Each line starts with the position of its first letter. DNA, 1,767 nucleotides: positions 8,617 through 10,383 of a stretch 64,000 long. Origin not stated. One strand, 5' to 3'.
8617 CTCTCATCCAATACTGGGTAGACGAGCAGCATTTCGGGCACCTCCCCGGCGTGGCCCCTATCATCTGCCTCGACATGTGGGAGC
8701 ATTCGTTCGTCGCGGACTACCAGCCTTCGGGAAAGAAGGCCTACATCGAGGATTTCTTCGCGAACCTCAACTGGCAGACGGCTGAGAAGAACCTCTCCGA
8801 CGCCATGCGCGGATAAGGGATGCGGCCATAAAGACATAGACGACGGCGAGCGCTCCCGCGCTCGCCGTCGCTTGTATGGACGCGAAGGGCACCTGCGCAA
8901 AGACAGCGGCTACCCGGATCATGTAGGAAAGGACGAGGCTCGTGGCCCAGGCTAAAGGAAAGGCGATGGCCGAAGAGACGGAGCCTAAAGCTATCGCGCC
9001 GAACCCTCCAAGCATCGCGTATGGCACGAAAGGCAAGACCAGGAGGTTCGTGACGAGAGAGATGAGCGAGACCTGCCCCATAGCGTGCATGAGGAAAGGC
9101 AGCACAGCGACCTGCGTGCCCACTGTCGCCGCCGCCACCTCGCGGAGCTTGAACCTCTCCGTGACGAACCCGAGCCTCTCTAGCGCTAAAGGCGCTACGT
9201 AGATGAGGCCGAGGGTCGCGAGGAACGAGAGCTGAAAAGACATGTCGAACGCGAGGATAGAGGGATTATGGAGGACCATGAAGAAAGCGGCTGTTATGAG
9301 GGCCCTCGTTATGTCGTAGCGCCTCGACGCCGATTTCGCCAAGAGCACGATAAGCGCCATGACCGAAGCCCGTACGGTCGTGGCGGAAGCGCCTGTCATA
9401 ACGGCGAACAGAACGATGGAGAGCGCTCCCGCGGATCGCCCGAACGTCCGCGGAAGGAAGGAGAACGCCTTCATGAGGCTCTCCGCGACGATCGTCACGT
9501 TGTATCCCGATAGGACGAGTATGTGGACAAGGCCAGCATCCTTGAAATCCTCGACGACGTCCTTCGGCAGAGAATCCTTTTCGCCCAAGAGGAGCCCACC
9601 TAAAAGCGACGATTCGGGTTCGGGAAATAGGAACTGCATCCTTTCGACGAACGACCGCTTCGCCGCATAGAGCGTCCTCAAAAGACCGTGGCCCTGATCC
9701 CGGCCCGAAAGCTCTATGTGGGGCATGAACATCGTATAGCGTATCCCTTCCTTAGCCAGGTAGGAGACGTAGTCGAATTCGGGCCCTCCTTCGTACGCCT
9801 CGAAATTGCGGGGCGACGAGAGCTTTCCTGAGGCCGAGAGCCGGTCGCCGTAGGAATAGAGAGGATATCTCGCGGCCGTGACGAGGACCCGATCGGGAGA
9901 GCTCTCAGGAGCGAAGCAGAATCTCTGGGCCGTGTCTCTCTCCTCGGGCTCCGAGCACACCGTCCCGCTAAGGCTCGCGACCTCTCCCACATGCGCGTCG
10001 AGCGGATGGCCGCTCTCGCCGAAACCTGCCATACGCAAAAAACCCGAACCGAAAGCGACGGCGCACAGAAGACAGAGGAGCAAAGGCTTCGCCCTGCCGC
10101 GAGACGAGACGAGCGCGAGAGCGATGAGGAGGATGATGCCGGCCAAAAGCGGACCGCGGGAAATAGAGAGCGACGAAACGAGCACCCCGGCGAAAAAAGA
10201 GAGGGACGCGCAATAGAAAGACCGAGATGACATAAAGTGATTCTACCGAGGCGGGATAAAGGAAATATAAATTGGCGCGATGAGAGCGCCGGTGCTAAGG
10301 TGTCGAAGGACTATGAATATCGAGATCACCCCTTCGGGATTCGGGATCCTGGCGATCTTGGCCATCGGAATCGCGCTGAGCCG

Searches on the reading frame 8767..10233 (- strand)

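Call 62: search_protein_families(library=pfam, max_evalue=0.001, proteins=[window:8767-10233:-])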
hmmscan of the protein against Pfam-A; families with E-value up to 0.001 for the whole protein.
window:8767-10233:- (488 aa): 2 families
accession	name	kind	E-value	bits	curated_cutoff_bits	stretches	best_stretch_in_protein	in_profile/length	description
PF03772.21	Competence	-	1.3e-48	166.1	23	1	214-479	1-269/270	Competence protein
PF13567.11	DUF4131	-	1.2e-18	67.8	31.6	1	29-173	10-162/165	Domain of unknown function (DUF4131)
